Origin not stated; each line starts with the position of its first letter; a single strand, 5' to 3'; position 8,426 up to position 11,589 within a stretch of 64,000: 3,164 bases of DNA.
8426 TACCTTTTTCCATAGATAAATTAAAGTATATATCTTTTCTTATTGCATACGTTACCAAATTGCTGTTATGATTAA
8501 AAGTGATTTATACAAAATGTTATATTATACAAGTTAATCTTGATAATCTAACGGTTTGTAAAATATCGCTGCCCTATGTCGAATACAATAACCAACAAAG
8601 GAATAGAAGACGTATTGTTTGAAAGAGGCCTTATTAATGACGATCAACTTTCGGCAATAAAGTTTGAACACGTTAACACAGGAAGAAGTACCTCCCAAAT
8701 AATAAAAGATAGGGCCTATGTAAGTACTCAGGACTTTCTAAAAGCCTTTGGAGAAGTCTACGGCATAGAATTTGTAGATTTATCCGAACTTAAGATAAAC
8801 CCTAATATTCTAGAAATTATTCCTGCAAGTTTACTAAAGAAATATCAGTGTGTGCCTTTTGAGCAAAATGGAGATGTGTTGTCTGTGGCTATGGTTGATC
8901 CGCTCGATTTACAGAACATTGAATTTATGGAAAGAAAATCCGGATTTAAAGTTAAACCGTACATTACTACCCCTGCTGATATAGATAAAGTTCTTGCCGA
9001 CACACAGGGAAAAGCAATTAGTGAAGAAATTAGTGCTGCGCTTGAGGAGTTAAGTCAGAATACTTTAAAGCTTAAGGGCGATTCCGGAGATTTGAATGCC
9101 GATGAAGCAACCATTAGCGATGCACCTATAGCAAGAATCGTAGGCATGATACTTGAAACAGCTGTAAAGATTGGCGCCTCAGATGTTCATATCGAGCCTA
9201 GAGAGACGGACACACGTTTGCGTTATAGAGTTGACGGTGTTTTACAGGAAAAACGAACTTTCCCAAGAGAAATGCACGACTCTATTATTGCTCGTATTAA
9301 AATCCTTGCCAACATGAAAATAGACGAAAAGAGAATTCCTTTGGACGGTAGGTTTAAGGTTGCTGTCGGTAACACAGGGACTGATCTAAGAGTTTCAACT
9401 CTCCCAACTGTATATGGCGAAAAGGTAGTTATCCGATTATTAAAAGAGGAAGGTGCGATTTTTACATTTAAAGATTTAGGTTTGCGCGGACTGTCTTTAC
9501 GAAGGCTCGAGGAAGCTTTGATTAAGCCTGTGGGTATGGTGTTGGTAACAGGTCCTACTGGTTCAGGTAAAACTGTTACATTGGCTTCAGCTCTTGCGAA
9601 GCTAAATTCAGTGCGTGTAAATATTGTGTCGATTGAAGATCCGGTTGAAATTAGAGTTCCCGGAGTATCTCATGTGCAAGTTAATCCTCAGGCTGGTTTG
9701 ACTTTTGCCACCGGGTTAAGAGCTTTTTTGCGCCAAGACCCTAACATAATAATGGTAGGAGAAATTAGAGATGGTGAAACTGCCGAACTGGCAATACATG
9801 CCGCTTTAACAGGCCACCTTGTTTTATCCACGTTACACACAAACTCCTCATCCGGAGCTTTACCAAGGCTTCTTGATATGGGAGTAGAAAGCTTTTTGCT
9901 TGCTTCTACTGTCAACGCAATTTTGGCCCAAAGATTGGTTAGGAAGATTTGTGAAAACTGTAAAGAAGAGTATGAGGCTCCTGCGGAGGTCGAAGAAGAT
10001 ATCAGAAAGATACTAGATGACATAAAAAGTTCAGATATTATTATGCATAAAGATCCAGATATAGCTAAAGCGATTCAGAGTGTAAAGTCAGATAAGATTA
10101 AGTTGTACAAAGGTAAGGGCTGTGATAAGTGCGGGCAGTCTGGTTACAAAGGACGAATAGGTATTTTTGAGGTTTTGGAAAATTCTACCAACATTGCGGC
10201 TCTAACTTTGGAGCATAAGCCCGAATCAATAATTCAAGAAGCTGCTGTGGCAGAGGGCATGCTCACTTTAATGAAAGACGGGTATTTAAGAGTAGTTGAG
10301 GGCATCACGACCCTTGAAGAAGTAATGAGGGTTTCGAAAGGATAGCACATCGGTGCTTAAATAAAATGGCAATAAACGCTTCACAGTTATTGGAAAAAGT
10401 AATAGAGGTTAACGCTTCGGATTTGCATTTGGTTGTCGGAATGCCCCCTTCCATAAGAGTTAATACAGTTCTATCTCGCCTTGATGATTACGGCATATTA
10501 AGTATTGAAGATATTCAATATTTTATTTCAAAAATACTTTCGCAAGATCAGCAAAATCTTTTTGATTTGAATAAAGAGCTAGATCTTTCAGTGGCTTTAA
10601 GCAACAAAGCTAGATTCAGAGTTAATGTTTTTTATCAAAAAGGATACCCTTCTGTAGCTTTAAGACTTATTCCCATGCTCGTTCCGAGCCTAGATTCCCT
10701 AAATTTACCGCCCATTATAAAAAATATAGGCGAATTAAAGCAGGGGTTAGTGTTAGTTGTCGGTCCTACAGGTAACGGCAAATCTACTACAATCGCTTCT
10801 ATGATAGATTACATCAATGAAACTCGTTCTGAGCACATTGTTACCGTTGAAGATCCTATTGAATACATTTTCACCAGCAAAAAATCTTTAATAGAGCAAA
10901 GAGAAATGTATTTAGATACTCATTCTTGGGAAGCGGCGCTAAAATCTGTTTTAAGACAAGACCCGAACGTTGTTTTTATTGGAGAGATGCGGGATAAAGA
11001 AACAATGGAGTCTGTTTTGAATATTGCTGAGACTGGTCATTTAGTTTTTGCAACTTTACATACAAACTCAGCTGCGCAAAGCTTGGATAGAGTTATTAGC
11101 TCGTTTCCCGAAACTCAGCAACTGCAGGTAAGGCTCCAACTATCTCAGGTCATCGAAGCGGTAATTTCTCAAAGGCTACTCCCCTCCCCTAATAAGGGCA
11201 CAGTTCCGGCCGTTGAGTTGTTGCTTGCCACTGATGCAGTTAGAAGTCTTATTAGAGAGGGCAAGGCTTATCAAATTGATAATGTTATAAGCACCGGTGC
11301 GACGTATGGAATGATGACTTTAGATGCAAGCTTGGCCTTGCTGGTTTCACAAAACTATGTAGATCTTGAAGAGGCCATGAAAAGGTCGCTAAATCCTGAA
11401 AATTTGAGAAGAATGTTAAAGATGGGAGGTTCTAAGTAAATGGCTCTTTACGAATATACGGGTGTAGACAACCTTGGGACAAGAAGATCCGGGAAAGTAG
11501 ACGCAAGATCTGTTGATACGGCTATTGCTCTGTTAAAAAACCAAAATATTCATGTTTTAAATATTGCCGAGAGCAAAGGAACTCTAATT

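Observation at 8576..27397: Complete secretin-less (monoderm-type) type IV pilus locus of about 19 kb with eight prepilin genes and two PilX-like genes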

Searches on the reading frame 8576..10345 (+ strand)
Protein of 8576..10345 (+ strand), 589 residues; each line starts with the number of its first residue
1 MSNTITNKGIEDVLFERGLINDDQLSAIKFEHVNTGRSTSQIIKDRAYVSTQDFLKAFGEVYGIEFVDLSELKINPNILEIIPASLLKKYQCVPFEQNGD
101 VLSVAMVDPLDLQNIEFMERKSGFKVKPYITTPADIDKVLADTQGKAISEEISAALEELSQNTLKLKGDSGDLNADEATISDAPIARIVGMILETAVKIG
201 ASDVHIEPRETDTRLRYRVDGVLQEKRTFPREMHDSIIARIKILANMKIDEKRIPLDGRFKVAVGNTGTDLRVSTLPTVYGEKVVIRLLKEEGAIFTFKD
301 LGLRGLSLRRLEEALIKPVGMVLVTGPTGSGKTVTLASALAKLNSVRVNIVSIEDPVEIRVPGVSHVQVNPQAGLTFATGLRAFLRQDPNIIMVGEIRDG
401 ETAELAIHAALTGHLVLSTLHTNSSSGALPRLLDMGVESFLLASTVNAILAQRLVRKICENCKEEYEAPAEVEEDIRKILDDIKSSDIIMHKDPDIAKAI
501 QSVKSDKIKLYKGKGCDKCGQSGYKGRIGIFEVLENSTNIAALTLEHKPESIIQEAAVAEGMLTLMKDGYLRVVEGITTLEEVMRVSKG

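Call 4: search_protein_families(library=pfam, proteins=[window:8576-10345:+], max_evalue=0.01)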
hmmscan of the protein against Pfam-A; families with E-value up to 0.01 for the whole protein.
window:8576-10345:+ (589 aa): 9 families
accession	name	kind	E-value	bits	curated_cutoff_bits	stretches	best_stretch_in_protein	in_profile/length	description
PF00437.27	T2SSE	-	4.3e-126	420.9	24.9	1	181-585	4-370/370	Type II/IV secretion system protein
PF05157.20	MshEN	-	2.1e-20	73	23.1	1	62-146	1-86/90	MshEN domain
PF13401.12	AAA_22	-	0.00034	21.4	27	1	320-356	6-42/130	AAA domain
PF13191.12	AAA_16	-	0.00057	20.9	32.6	1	308-359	9-63/167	AAA ATPase domain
PF12775.13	AAA_7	-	0.0033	17.4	25.8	1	313-352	27-66/181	P-loop containing dynein motor region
PF25199.1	nSTAND_NTPase5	-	0.0057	16.9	34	0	318-353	40-76/145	Novel STAND NTPase 5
PF05402.18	PqqD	-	0.0058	17.4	23.4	0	451-489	27-67/67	Coenzyme PQQ synthesis protein D (PqqD)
PF20720.3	nSTAND3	-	0.0063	16.7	27.2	0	319-359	17-57/155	Novel STAND NTPase 3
PF03506.19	Flu_C_NS1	-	0.0094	16.1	27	0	449-505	104-159/167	Influenza C non-structural protein (NS1)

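Call 6: search_protein_families(library=ncbifam, proteins=[window:8576-10345:+], max_evalue=0.01)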
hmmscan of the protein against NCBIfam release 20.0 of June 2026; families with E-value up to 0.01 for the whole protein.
window:8576-10345:+ (589 aa): 25 families
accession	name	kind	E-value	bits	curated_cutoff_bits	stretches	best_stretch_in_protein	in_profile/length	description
TIGR02538.1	type_IV_pilB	equivalog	4.5e-171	570.3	675.65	1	10-587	2-562/564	type IV-A pilus assembly ATPase PilB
TIGR02533.1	type_II_gspE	equivalog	1.6e-159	531.7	630.25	1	81-586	3-485/486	type II secretion system ATPase GspE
NF007755.0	PRK10436.1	equivalog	2.6e-134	448.4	617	1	85-587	12-459/465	type II secretion system protein GspE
NF053534.1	T4PilAsmATPsTfpB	equivalog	6.6e-126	421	850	1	49-586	63-581/584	type IV pilus assembly ATPase TfpB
NF041000.1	ATPase_ComGA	equivalog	1.2e-73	247.5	300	1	192-456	3-266/267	competence type IV pilus ATPase ComGA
TIGR01420.1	pilT_fam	subfamily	9.5e-51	173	319.1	1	192-458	5-271/343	PilT/PilU family type 4a pilus ATPase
TIGR02525.1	plasmid_TraJ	equivalog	1.4e-24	86.8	368.3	1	311-457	141-300/372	plasmid transfer ATPase TraJ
TIGR02524.1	dot_icm_DotB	equivalog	3.8e-19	69.1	463.3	1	313-488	128-317/358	Dot/Icm type IV secretion system ATPase DotB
NF058587.1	archaellum_moto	equivalog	5.1e-16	58.5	550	1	322-426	278-387/527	archaellum flagellar ATPase motor FlaI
TIGR02782.1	TrbB_P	equivalog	1.7e-15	57.1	304.55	1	316-435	133-255/303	P-type conjugative transfer ATPase TrbB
TIGR03819.1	heli_sec_ATPase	hypoth_equivalog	3.5e-13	49.4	373.15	1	236-451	98-316/340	TadA family conjugal transfer-associated ATPase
NF010469.0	PRK13894.1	subfamily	2.4e-12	46.8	508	1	282-433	111-265/320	conjugal transfer ATPase TrbB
TIGR02788.1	VirB11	equivalog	6.2e-12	45.2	249.95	1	321-439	146-269/308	P-type DNA transfer ATPase VirB11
NF008411.1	PRK11234.1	equivalog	6.9e-11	41.2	1170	1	8-157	482-630/723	cyclic di-3',5'-guanylate-activated glycosyltransferase NfrB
NF010407.0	PRK13833.1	subfamily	9.1e-11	41.7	499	1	322-438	147-265/323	conjugal transfer protein TrbB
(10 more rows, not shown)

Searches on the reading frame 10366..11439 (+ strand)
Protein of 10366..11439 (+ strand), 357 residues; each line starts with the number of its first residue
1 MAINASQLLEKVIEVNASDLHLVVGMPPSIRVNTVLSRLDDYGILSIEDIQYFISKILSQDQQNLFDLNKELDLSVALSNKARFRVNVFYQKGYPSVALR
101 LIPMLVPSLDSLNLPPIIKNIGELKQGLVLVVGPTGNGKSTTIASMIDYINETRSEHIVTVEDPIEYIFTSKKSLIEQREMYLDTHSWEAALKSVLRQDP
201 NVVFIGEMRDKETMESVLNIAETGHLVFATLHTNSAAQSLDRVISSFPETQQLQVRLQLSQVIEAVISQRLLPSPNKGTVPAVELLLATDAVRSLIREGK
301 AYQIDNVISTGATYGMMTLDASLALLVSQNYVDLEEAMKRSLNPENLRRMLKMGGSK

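Call 4: search_protein_families(library=pfam, proteins=[window:10366-11439:+], max_evalue=0.01)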
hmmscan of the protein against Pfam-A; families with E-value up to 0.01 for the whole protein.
window:10366-11439:+ (357 aa): 7 families
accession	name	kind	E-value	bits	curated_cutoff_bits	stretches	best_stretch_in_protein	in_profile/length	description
PF00437.27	T2SSE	-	4.4e-40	137.9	24.9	1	7-273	14-279/370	Type II/IV secretion system protein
PF12775.13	AAA_7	-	0.0013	18.7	25.8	1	104-153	12-60/181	P-loop containing dynein motor region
PF13191.12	AAA_16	-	0.0025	18.8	32.6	1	127-218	25-124/167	AAA ATPase domain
PF07728.20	AAA_5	-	0.0049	17.3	22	0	129-238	2-107/139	AAA domain (dynein-related subfamily)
PF04851.21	ResIII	-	0.0061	16.9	22.5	0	125-180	22-70/164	Type III restriction enzyme, res subunit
PF13401.12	AAA_22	-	0.0075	17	27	0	125-162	4-40/130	AAA domain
PF13173.12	AAA_14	-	0.0094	16.4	27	0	127-249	3-112/129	AAA domain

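Call 6: search_protein_families(library=ncbifam, proteins=[window:10366-11439:+], max_evalue=0.01)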
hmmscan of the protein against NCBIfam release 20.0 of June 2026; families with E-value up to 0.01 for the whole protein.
window:10366-11439:+ (357 aa): 21 families
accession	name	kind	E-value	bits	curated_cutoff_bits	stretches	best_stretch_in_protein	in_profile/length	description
TIGR01420.1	pilT_fam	subfamily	2.6e-130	434.7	319.1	1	6-345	3-342/343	PilT/PilU family type 4a pilus ATPase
TIGR02525.1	plasmid_TraJ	equivalog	3.6e-39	134.8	368.3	1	95-296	118-322/372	plasmid transfer ATPase TraJ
TIGR02524.1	dot_icm_DotB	equivalog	1.3e-36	126.5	463.3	1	7-308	8-321/358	Dot/Icm type IV secretion system ATPase DotB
TIGR02533.1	type_II_gspE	equivalog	7.6e-36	123.8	630.25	1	124-271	241-378/486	type II secretion system ATPase GspE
NF041000.1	ATPase_ComGA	equivalog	1.1e-34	119.7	300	1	7-273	2-266/267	competence type IV pilus ATPase ComGA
NF007755.0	PRK10436.1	equivalog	4.4e-34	117.9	617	1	6-272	90-355/465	type II secretion system protein GspE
TIGR02538.1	type_IV_pilB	equivalog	2.6e-33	115.5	675.65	1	125-245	315-431/564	type IV-A pilus assembly ATPase PilB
NF053534.1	T4PilAsmATPsTfpB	equivalog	2.1e-28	99.1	850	1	123-244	333-450/584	type IV pilus assembly ATPase TfpB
TIGR02782.1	TrbB_P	equivalog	7.9e-15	54.9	304.55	1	129-268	139-277/303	P-type conjugative transfer ATPase TrbB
TIGR02788.1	VirB11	equivalog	2.9e-14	52.8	249.95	1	128-264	146-282/308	P-type DNA transfer ATPase VirB11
NF058587.1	archaellum_moto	equivalog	2.8e-12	46.1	550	1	129-245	278-395/527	archaellum flagellar ATPase motor FlaI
NF010469.0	PRK13894.1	subfamily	5.4e-12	45.7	508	1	129-245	152-266/320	conjugal transfer ATPase TrbB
NF010407.0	PRK13833.1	subfamily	8.4e-11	41.8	499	1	129-268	147-284/323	conjugal transfer protein TrbB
NF010425.0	PRK13851.1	equivalog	2e-09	36.8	461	1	128-293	164-332/344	type IV secretion system protein VirB11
TIGR03819.1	heli_sec_ATPase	hypoth_equivalog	6.3e-09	35.5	373.15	1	128-243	180-297/340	TadA family conjugal transfer-associated ATPase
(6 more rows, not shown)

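Call 11: find_encoding_contigs(protein=window:10366-11439:+, flank=10000, max_places=6)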
Protein window:10366-11439:+ (357 aa): 15 contigs read that carry it; 6 places shown.
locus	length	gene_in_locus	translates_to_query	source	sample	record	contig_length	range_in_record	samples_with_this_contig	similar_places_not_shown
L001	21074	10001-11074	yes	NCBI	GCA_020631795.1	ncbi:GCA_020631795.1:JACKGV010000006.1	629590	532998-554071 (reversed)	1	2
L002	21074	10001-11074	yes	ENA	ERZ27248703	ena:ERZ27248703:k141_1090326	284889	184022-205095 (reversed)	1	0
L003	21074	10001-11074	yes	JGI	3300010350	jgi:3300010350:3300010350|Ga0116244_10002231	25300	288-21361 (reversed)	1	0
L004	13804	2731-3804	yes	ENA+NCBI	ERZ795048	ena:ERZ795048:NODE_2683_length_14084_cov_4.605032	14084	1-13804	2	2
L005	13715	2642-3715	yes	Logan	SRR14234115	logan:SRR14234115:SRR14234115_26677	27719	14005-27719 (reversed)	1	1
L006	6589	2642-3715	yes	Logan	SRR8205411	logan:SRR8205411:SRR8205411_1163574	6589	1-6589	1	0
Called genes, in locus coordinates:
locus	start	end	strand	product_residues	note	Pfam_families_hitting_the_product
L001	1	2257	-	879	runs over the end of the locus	PF00521:DNA_topoisoIV, PF03989:DNA_gyraseA_C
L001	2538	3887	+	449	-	PF13328:HD_4 (weak), PF04607:RelA_SpoT, PF02824:TGS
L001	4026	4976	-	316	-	PF01368:DHH, PF02833:DHHA2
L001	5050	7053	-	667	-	PF02518:HATPase_c, PF00204:DNA_gyraseB, PF01751:Toprim, PF00986:DNA_gyraseB_C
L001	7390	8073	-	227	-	PF13177:DNA_pol3_delta2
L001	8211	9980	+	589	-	PF05157:MshEN, PF00437:T2SSE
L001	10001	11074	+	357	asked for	PF00437:T2SSE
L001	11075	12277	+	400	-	PF28597:T2SSF_N, PF00482:T2SSF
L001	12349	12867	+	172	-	PF07963:N_methyl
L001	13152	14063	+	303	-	PF06750:A24_N_bact, PF01478:Peptidase_A24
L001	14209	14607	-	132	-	-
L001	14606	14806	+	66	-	-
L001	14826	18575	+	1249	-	-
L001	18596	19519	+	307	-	-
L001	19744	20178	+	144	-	PF07963:N_methyl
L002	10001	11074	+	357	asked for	PF00437:T2SSE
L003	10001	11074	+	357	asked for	PF00437:T2SSE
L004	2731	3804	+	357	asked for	PF00437:T2SSE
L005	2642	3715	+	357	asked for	PF00437:T2SSE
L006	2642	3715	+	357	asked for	PF00437:T2SSE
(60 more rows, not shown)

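Call 21: find_related_loci(query=window:10366-11439:+, collection=genome_contigs, flank=10000)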
Query window:10366-11439:+ (357 aa) in genome_contigs; peptide patterns used: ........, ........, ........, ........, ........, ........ (x = any residue, [..] = any of these).
484 stretches matched a pattern; 418 encode a relative of the query (tblastn E <= 1e-3); the best 80 are kept; 80 distinct loci.
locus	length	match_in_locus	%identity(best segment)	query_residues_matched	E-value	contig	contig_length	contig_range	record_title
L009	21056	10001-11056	64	1-352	1e-150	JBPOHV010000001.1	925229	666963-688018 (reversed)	MAG: candidate division WWE3 bacterium isolate MAG_289 c_000000385610, whole genome shotgun sequence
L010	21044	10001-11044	50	7-353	4e-110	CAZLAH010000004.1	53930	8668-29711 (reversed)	MAG TPA_asm: uncultured Candidatus Saccharibacteria bacterium isolate SRP192927_co2_210 genome assembly, contig: NODE_57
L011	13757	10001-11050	49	8-353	1e-107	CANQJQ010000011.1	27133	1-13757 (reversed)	MAG: Candidatus Gastranaerophilales bacterium isolate Lapin-032__bin109 genome assembly, contig: Lapin-032__NODE_2815_le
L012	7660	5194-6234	50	8-350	1e-107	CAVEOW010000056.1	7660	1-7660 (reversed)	bacterium isolate G02616-L1_cleanbin_000029 genome assembly, contig: Spades_G02616-L1_contig_3652, whole genome shotgun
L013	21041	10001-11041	50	8-350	2e-107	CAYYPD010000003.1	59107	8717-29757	MAG TPA_asm: uncultured Muribaculaceae bacterium isolate binchicken_co323_430 genome assembly, contig: NODE_325_length_5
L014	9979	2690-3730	49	8-350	3e-107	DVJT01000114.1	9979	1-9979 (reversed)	MAG TPA_asm: Candidatus Avigastranaerophilus faecigallinarum isolate 5572 CHK22__C162577_L9979_ERR2241687, whole genome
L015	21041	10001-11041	49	8-350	6e-107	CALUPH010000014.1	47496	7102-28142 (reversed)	MAG: Candidatus Gastranaerophilales bacterium isolate BRZ_CB__bin30 genome assembly, contig: BRZ_CB__NODE_1031_length_47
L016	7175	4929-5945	49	7-345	6e-107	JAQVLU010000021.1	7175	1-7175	MAG: Candidatus Paceibacterota bacterium isolate STF1_117 NODE_37508_length_7175_cov_58.775965_Sandtown_F1, whole genome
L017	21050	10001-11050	50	8-353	6e-107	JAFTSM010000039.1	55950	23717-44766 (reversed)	MAG: Candidatus Gastranaerophilales bacterium isolate RGIG4109 Roe_deer_Cecum.Co__c1110274, whole genome shotgun sequenc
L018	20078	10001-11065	47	3-353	3e-107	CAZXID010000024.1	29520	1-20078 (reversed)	MAG TPA_asm: uncultured Muribaculaceae bacterium isolate SRP220891_co1_92 genome assembly, contig: NODE_2990_length_2952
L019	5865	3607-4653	46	3-351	1e-106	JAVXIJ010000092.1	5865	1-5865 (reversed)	MAG: Christensenella sp. isolate CGS5Y4-bin54 NODE_11426_length_5865_cov_8.231842, whole genome shotgun sequence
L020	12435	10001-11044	49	8-351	4e-106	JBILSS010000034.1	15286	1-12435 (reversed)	MAG: Vampirovibrionales bacterium isolate ME2018-07-03_3300044637_group8_bin134 Rohwer_bin1413_scaffold_2208_c1, whole g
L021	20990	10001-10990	51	8-337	3e-106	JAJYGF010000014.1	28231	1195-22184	MAG: bacterium isolate DBS1-3.bin117 NODE_2743_length_28231_cov_1.86781, whole genome shotgun sequence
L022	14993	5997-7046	48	2-351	3e-106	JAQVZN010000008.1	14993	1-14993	MAG: Candidatus Paceibacterota bacterium isolate STF2_174 NODE_10785_length_14993_cov_16.645231_Sandtown_F2, whole genom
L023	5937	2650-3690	48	8-350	5e-106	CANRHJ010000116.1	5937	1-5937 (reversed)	MAG: Candidatus Gastranaerophilales bacterium isolate Lapin-020__bin67 genome assembly, contig: Lapin-020__NODE_20498_le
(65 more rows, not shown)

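Call 39: search_protein_families(library=pfam, proteins=[L009:16363-19545:+], max_evalue=1)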
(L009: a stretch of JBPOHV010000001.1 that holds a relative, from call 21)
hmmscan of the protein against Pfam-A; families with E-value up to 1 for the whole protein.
L009:16363-19545:+ (1061 aa): 4 families
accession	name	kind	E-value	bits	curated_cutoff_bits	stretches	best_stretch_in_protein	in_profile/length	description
PF23560.1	GBD_Hemicentin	-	0.022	15.1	27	0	570-597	72-99/100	Hemicentin galactose-binding domain-like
PF11141.13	DUF2914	-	0.023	14.9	23.6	0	428-448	29-49/62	Protein of unknown function (DUF2914)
PF25152.1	CD59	-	0.19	11.8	33.9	1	16-78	7-73/127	CD59 glycoprotein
PF17957.7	Big_7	-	0.55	11.3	24.1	1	358-394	1-37/70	Bacterial Ig domain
